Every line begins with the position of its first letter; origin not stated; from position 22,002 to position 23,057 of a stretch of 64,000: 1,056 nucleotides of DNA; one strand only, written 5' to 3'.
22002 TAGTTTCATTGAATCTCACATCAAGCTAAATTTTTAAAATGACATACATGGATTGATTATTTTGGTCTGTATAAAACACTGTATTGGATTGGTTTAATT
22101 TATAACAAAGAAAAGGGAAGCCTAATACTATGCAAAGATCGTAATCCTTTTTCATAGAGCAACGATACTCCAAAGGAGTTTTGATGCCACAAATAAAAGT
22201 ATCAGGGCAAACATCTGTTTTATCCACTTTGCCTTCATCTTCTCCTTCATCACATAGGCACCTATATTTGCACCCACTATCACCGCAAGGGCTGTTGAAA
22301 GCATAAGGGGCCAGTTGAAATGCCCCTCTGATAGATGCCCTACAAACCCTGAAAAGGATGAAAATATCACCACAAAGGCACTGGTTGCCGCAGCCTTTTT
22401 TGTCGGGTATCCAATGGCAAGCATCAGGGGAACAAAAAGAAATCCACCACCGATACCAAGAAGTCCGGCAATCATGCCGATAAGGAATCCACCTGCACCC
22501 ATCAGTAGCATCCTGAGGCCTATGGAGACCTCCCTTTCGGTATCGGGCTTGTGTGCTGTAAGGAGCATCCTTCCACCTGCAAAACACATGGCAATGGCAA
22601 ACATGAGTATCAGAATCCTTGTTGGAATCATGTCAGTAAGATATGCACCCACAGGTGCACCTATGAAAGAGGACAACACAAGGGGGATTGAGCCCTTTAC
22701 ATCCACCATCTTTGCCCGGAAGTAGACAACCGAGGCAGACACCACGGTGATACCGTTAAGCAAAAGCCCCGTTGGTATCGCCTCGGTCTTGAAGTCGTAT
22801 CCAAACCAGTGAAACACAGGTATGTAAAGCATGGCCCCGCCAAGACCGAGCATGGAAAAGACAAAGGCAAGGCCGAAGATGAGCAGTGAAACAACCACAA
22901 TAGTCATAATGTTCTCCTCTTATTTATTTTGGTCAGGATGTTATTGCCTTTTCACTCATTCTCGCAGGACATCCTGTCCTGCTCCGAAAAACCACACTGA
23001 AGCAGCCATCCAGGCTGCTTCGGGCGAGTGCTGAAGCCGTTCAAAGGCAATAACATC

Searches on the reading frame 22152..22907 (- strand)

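Call 49: search_protein_families(library=ncbifam, proteins=[window:22152-22907:-], max_evalue=0.00001)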
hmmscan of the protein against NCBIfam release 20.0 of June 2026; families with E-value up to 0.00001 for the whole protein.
window:22152-22907:- (251 aa): 2 families
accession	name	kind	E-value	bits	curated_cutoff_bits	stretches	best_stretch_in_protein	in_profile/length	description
NF007909.0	PRK10621.1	equivalog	9.4e-10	38.3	383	1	10-246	18-252/266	hypothetical protein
NF040961.1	MamO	equivalog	5.6e-09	34.9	800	1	137-245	532-648/648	magnetosome protein MamO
